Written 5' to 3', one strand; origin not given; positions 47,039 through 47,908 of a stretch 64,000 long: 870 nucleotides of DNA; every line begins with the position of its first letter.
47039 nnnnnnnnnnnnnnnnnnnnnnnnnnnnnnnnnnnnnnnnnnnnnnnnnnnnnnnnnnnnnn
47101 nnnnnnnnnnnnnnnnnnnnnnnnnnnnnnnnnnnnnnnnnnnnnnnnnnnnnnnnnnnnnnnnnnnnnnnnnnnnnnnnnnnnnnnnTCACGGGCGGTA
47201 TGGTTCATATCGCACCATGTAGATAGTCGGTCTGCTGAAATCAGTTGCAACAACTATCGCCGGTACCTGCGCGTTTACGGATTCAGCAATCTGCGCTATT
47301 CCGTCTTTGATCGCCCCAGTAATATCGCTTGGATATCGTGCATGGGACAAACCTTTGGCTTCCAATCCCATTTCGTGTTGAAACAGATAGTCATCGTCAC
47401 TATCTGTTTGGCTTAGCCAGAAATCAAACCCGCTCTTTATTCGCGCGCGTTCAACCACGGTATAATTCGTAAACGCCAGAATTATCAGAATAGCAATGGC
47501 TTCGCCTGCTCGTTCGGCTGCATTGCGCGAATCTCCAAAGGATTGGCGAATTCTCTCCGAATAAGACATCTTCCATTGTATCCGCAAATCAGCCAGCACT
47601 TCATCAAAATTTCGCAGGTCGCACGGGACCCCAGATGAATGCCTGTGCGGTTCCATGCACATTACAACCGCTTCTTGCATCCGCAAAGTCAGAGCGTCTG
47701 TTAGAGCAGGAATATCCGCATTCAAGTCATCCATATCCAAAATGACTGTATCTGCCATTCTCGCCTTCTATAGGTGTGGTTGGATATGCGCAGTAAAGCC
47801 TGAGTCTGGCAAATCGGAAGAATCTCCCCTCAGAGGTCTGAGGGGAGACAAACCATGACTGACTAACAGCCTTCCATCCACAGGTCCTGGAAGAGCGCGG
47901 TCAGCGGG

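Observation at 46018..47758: Low-GC two-gene cassette (PD-(D/E)xK-like protein plus ~396-aa unknown) wedged between dppA and dppB: candidate undescribed defence or addiction module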

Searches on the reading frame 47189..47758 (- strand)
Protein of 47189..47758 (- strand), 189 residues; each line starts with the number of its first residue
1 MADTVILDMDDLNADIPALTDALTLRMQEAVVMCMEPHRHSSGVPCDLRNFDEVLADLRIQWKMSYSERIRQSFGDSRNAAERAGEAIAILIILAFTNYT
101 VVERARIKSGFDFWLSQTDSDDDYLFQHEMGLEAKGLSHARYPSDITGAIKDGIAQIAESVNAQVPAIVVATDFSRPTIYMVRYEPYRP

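Call 3: search_protein_families(library=pfam, proteins=[window:47189-47758:-], max_evalue=1)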
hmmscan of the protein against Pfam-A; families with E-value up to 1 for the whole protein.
window:47189-47758:- (189 aa): 0 families

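Call 4: search_protein_families(library=padloc, proteins=[window:47189-47758:-], max_evalue=1)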
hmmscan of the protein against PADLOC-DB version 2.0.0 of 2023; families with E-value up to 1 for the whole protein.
window:47189-47758:- (189 aa): 0 families

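Call 5: search_protein_families(library=ncbifam, proteins=[window:47189-47758:-], max_evalue=1)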
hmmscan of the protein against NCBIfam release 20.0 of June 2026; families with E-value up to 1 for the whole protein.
window:47189-47758:- (189 aa): 1 family
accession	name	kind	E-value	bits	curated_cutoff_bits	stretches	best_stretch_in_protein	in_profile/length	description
NF050156.1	CapLactmsAlpCapA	equivalog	0.079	11.2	1000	1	142-174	31-63/689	caprolactamase subunit alpha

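Call 6: search_protein_families(library=phrogs, proteins=[window:47189-47758:-], max_evalue=1)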
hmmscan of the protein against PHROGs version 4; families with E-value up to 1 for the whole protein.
window:47189-47758:- (189 aa): 1 family
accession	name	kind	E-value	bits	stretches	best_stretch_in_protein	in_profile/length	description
phrog_15431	-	lysis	0.14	13.3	1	39-86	77-124/159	holin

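Call 7: find_homologous_proteins(query=window:47189-47758:-, max_evalue=0.001)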
Query window:47189-47758:- (189 aa): 37 proteins with E <= 0.001 among 303 candidates.
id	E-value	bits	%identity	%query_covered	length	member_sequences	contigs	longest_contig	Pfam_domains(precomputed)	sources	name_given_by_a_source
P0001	2.0e-120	417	100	100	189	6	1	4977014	-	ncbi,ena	-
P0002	1.4e-105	369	90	98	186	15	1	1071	-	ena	-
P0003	9.3e-102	356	87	98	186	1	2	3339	-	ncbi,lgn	-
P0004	2.5e-93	329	80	98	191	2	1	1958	-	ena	-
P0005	8.0e-92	324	77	100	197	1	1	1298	-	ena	-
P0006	2.8e-89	315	80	98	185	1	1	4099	-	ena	-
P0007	5.4e-88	311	77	98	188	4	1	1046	-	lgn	-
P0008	6.4e-85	301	73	98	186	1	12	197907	-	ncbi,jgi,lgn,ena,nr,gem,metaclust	ncbi:MAG: hypothetical protein OXE46_07635 [Chloroflexi bacterium]|nr:hypothetical protein [Chlorofl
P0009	3.2e-83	296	73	98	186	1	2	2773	-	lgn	-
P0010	1.6e-82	293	72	98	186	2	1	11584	-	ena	-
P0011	8.4e-77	275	65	100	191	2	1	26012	-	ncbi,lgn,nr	ncbi:MAG: hypothetical protein OXG53_16560 [Chloroflexi bacterium]|nr:hypothetical protein [Chlorofl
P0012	1.1e-76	274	65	99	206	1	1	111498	-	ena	-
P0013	6.9e-76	272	67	98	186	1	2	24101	-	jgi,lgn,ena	-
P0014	3.2e-75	270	64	99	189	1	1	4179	-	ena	-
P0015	4.7e-75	269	65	98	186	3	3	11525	-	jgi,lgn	-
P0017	1.1e-73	265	67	97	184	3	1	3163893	-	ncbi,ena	-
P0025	1.7e-68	248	62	97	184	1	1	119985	-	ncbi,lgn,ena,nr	ncbi:MAG: hypothetical protein OXT68_01370 [Chloroflexota bacterium]|nr:hypothetical protein [Chloro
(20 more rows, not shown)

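Call 9: find_encoding_contigs(protein=P0008, flank=8000, max_places=3)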
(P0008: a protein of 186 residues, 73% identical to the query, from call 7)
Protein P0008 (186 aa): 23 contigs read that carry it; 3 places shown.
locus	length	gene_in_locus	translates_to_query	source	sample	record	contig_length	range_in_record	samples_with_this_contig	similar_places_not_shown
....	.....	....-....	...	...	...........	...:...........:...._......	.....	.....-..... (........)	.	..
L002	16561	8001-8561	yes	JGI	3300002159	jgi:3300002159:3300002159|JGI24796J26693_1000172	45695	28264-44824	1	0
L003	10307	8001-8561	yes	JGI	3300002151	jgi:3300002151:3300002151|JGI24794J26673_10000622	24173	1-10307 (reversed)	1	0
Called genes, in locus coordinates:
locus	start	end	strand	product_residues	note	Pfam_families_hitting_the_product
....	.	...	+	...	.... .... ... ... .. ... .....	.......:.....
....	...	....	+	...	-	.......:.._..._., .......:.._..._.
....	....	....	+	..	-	-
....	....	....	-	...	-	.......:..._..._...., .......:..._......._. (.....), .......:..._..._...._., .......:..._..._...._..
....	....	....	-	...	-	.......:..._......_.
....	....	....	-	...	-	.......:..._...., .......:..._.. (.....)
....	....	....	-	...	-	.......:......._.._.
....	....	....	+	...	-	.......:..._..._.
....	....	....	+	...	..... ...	-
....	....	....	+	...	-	-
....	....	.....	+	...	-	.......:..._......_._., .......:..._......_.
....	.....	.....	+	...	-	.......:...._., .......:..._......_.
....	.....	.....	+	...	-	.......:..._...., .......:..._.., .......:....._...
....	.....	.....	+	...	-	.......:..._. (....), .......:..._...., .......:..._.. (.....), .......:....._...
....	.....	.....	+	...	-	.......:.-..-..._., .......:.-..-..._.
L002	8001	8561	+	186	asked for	-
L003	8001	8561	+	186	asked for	-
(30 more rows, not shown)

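Call 10: find_encoding_contigs(protein=P0017, flank=8000, max_places=2)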
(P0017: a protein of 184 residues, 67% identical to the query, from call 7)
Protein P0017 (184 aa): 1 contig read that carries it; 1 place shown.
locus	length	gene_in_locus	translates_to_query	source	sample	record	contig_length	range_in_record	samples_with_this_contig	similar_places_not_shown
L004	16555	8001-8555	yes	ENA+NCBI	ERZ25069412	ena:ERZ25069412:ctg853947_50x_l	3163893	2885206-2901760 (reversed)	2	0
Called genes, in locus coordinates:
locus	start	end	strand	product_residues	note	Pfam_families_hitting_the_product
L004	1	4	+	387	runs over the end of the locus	PF02746:MR_MLE_N, PF13378:MR_MLE_C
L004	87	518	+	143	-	PF01442:Apolipoprotein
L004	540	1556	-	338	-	PF01408:GFO_IDH_MocA, PF02894:GFO_IDH_MocA_C, PF22725:GFO_IDH_MocA_C3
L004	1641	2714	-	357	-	PF08239:SH3_3 (faint)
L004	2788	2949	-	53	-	-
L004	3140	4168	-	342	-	PF02653:BPD_transp_2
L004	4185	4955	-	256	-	PF00005:ABC_tran, PF13304:AAA_21 (faint)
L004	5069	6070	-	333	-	PF13407:Peripla_BP_4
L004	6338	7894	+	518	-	PF00496:SBP_bac_5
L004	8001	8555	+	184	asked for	-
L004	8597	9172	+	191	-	-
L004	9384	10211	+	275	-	PF00528:BPD_transp_1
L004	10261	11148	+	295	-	PF12911:OppC_N, PF00528:BPD_transp_1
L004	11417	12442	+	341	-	PF00005:ABC_tran, PF13304:AAA_21 (weak), PF08352:oligo_HPY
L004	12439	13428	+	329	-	PF00005:ABC_tran, PF02463:SMC_N (faint), PF13304:AAA_21 (faint), PF08352:oligo_HPY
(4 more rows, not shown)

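Call 11: find_encoding_contigs(protein=P0025, flank=8000, max_places=2)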
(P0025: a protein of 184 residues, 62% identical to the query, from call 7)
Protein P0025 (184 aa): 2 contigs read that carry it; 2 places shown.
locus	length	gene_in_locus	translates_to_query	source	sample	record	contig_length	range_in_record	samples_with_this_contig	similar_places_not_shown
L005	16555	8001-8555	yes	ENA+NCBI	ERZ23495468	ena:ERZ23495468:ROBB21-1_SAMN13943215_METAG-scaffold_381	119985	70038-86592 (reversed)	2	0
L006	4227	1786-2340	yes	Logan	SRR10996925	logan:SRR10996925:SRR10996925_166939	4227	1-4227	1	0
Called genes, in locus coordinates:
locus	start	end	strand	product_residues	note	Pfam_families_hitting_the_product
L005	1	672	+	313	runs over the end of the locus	PF00701:DHDPS (weak)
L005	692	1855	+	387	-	PF02746:MR_MLE_N, PF13378:MR_MLE_C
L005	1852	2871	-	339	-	PF01408:GFO_IDH_MocA, PF03447:NAD_binding_3 (weak), PF02894:GFO_IDH_MocA_C, PF22725:GFO_IDH_MocA_C3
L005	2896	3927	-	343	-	PF02653:BPD_transp_2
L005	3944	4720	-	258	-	PF00005:ABC_tran, PF13304:AAA_21 (faint)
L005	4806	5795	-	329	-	PF13407:Peripla_BP_4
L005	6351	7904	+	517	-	PF00496:SBP_bac_5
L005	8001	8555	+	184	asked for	-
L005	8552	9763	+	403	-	-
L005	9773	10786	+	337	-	PF19300:BPD_transp_1_N, PF00528:BPD_transp_1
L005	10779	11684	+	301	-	PF12911:OppC_N, PF00528:BPD_transp_1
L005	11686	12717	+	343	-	PF00005:ABC_tran, PF13304:AAA_21, PF08352:oligo_HPY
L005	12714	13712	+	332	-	PF02463:SMC_N (weak), PF00005:ABC_tran, PF13304:AAA_21 (faint), PF08352:oligo_HPY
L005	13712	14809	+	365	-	PF06032:S-Me-THD_N, PF20906:S-Me-THD_C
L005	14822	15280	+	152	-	-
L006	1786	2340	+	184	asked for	-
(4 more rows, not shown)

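Call 23: predict_structure(alignment_id=A1)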
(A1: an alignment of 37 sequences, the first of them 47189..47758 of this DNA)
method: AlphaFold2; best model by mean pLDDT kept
length: 189 residues; sequences in the alignment: 37
mean_pLDDT: 87.8   pTM: 0.86
mean pLDDT of the five models: 87.8, 83.8, 72.7, 42.7, 41.5
residues with pLDDT >= 90: 118; 70-90: 57; 50-70: 9; < 50: 5
segments of 3 or more residues with pLDDT < 50: 123-127
pLDDT, mean of each block of 10 residues (from residue 1): 86 93 96 93 93 93 93 91 95 92 84 79 55 89 89 88 85 93 81
secondary structure, 60 per line:
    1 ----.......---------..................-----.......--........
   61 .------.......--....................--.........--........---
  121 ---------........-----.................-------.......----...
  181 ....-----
elements in order: E5-8 H21-38 E44-50 E53-61 H68-74 H77-96 E99-107 E110-117 E130-137 H143-159 E167-173 E178-184
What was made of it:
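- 47189..47758 (-): Small gene, 189 aa. It has an N-terminal alpha/beta domain (aa 1-75) and a C-terminal alpha-beta-beta-beta-alpha-beta core (aa 77-173). E82/E86 lie on the first helix, D112 on strand 2 (GFDFWL) and E133-x-K135 on strand 3 (LEAKG). It is the putative PD-(D/E)xK-type nuclease effector. AF2 model with pLDDT 87.8 and pTM 0.86, with secondary-structure order (call 23).
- On PD-(D/E)xK (restriction-endonuclease-like) nuclease superfamily, for the small protein: AF2 model (pLDDT 87.8): helix 77-96, strands 99-107, 110-117 and 130-137, helix 143-159, strand 167-173 (call 23).
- The AF2 topology is alpha-beta-beta-beta-alpha-beta with the acidic residues in canonical positions (call 23).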

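Call 27: fold_search(model_id=the predicted structure, library=pdb)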
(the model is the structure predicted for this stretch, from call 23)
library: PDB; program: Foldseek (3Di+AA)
matches with E <= 10: 434; with E <= 0.001: 0
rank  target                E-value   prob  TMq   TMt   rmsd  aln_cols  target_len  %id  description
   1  3iey_B                7.4e-02  0.60  0.32  0.37   5.7       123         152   10  Crystal Structure of the functional Nanoarchaeum equitans tRNA splicing endonuclease (released 2009-09-01)
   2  7esz_C                9.5e-02  0.63  0.35  0.12   7.6       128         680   18  Crystal structure of the complex formed by Wolbachia cytoplasmic incompatibility factors CinA and CinB with Mn2+ from  (released 2021-11-10)
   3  9qbq_C                2.0e-01  0.63  0.35  0.17   5.1       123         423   17  Crystal structure of apo SPARDA complex from Xanthobacter autotrophicus (released 2025-12-17)
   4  9jsz_J                2.3e-01  0.30  0.31  0.17   7.0       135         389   14  active NbaSPARDA complexes (released 2025-04-02)
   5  7et0_C                2.4e-01  0.47  0.35  0.12   7.0       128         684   19  Crystal structure of the complex formed by Wolbachia cytoplasmic incompatibility factors CinA and CinB from wPip (released 2021-11-10)
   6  9qcc_M                2.6e-01  0.38  0.33  0.17   4.9       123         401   16  Activated XauSPARDA filament assembly with bound dsDNA substrate (released 2025-12-17)
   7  2cv8_B                2.9e-01  0.10  0.28  0.29  14.9       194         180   12  Crystal structure of tRNA-intron endonuclease from Sulfolobus tokodaii (released 2005-12-01)
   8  7uxa_B                3.5e-01  0.18  0.27  0.36   8.3       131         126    9  Human tRNA Splicing Endonuclease Complex bound to pre-tRNA-ARG (released 2023-02-08)
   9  9qcc_A                3.7e-01  0.28  0.32  0.16   6.6       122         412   16  Activated XauSPARDA filament assembly with bound dsDNA substrate (released 2025-12-17)
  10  6z9u_B                4.2e-01  0.18  0.27  0.34   7.3       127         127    9  Crystal structure of a TSEN15-34 heterodimer. (released 2021-06-30)
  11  7zrz_CP1              5.0e-01  0.16  0.30  0.27   8.1       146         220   10  Structure of the human tRNA splicing endonuclease defines substrate recognition (released 2023-05-17)
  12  9vx6_T                5.4e-01  0.21  0.31  0.16   6.9       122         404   15  Helical structure of gRNA-tDNA SPARDA complex (released 2026-01-14)
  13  9qcc_Y                6.1e-01  0.21  0.33  0.18   5.1       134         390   18  Activated XauSPARDA filament assembly with bound dsDNA substrate (released 2025-12-17)
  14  6i2v                  6.1e-01  0.09  0.18  0.29  13.1       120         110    9  Pilotin from Vibrio vulnificus type 2 secretion system, EpsS. (released 2019-04-10)
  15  3pyi_B                6.5e-01  0.04  0.12  0.16  14.7       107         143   11  Structure of the N-terminal domain of C. elegans SAS-6 (released 2011-02-09)
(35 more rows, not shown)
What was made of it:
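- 47189..47758 (-): Weak Foldseek hits to tRNA-splicing endonuclease, CinB and the SPARDA nuclease domain (call 27).
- On PD-(D/E)xK (restriction-endonuclease-like) nuclease superfamily, for the small protein: Foldseek against the PDB gave a best E of 0.07 and TM about 0.35, although several of the leading hits are nucleases (call 27).
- Closest known: DREN/DUF4365-type and other small PD-. Same: The size is similar, with an N-terminal domain followed by an alpha-beta-beta-beta-alpha-beta core (calls 23, 27).
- The leading Foldseek hits include several nucleases with endonuclease-type folds (call 27).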

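Call 35: search_solved_structures(query=A1, max_evalue=10)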
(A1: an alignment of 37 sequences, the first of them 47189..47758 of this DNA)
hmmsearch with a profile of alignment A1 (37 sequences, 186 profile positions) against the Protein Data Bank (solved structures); distinct sequences matched with E-value up to 10: 0.

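Call 45: search_protein_families(library=pfam, alignment_id=A4, max_evalue=1)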
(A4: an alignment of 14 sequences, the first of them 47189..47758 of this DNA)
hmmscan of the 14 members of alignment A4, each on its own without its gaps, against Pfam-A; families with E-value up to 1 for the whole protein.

A. member 1, window:47189-47758:- (189 aa): 0 families

B. families by the number of members that match (of 14 scanned): 8 families
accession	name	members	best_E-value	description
PF09684.15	Tail_P2_I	2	0.039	Phage tail protein (Tail_P2_I)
PF06041.17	DUF924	1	0.0086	Bacterial protein of unknown function (DUF924)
PF25654.1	MCP1_SIFV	1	0.045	Major capsid protein 1, Sulfolobus islandicus filamentous virus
PF17526.7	DUF5448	1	0.13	Family of unknown function (DUF5448)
PF01471.23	PG_binding_1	1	0.13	Putative peptidoglycan binding domain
PF10838.14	DUF2677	1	0.14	Protein of unknown function (DUF2677)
PF13409.12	GST_N_2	1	0.16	Glutathione S-transferase, N-terminal domain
PF14013.11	MT0933_antitox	1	0.24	MT0933-like antitoxin protein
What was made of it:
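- On PD-(D/E)xK (restriction-endonuclease-like) nuclease superfamily, for the small protein: There was no Pfam or PDB profile hit (calls 3, 35, 45).
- Closest known: DREN/DUF4365-type and other small PD-. Different: There is no Pfam DUF4365 or PDDEXK hit (calls 3, 45).
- No profile match to any nuclease family was found (calls 3, 35, 45).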

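Call 47: find_homologous_proteins(query=A4, max_evalue=0.001)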
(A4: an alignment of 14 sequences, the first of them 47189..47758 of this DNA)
Query A4 (14 sequences) (189 aa, profile of the alignment): 3628 proteins with E <= 0.001 among 7974 candidates; the best 120 are listed.
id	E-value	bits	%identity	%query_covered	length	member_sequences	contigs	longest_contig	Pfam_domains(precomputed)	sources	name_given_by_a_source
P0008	1.0e-78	281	73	98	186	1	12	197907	-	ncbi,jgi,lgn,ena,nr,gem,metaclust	ncbi:MAG: hypothetical protein OXE46_07635 [Chloroflexi bacterium]|nr:hypothetical protein [Chlorofl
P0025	1.0e-77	278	62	97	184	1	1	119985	-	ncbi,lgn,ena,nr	ncbi:MAG: hypothetical protein OXT68_01370 [Chloroflexota bacterium]|nr:hypothetical protein [Chloro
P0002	1.3e-76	274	90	98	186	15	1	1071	-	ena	-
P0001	3.1e-76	273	100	100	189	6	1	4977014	-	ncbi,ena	-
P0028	3.4e-76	273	57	97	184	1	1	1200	-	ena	-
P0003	3.2e-75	270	87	98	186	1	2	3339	-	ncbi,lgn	-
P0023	1.7e-74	267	64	97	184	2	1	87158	-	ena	-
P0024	2.0e-74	267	63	97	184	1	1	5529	-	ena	-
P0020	3.1e-74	267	67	97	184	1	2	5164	-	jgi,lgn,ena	-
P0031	8.9e-74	265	55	97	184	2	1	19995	-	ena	-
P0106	9.4e-74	265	40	97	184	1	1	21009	-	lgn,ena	-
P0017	1.4e-73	264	67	97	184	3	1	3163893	-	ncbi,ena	-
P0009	1.5e-73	264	73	98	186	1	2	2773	-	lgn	-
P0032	2.7e-73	264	58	98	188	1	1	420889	-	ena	-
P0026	3.0e-73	263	62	97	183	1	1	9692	-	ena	-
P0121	8.6e-59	216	34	96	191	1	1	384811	-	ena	-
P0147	6.6e-56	207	29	94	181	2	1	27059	-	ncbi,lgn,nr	ncbi:MAG: hypothetical protein BWK80_10175 [Desulfobacteraceae bacterium IS3]|nr:MAG: hypothetical p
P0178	5.2e-55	204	28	94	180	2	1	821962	-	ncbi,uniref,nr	ncbi:hypothetical protein FJR38_11505 [Anabaena sp. UHCC 0253]|uniref:hypothetical protein n=1 Tax=A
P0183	8.6e-55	203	30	94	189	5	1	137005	-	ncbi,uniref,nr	ncbi:hypothetical protein [Aliterella atlantica]|uniref:Uncharacterized protein n=1 Tax=Aliterella a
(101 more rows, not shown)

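Call 48: find_encoding_contigs(protein=P0178, flank=8000, max_places=2)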
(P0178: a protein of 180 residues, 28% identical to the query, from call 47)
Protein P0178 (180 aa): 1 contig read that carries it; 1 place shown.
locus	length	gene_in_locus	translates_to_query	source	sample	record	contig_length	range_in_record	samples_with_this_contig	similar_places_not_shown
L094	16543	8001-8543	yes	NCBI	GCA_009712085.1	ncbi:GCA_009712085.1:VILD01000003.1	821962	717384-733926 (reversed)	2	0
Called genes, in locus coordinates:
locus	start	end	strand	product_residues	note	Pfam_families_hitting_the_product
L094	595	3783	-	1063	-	PF17892:Cadherin_5, PF17803:Cadherin_4, PF17892:Cadherin_5, PF17963:Big_9, PF17803:Cadherin_4, PF17892:Cadherin_5, PF17963:Big_9, PF13517:FG-GAP_3, +6 more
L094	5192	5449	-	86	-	PF13517:FG-GAP_3 (faint)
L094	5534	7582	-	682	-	PF16261:DUF4915, PF00583:Acetyltransf_1, PF13673:Acetyltransf_10, PF08445:FR47 (weak), PF13508:Acetyltransf_7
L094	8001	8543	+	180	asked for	-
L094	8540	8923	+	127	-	-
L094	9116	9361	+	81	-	PF03683:UPF0175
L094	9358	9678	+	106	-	PF11848:DUF3368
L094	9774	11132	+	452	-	PF07730:HisKA_3, PF13581:HATPase_c_2 (weak), PF02518:HATPase_c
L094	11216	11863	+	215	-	PF00072:Response_reg, PF13384:HTH_23 (faint), PF00196:GerE, PF08281:Sigma70_r4_2 (weak)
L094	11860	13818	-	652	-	PF00012:HSP70, PF06723:MreB_Mbl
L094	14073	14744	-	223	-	PF01025:GrpE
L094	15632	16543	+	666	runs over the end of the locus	PF05157:MshEN, PF00437:T2SSE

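Call 49: find_encoding_contigs(protein=P0183, flank=8000, max_places=2)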
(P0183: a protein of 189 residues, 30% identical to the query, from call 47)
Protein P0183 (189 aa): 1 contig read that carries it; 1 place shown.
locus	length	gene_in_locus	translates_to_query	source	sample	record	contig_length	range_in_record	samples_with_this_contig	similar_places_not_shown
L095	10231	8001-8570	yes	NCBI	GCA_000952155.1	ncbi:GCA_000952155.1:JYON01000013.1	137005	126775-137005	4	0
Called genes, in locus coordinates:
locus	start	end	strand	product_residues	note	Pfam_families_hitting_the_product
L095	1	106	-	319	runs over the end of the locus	PF01040:UbiA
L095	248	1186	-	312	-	PF02628:COX15-CtaA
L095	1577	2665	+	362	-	PF02790:COX2_TM, PF13473:Cupredoxin_1 (faint), PF00116:COX2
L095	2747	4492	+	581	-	PF00115:COX1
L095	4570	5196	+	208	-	PF00510:COX3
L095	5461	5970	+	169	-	PF14280:DUF4365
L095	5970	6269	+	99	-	-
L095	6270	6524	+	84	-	-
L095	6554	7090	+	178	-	-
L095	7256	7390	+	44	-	-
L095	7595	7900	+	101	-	-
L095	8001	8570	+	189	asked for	-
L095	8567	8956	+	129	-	-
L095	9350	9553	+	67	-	-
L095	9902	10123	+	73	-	-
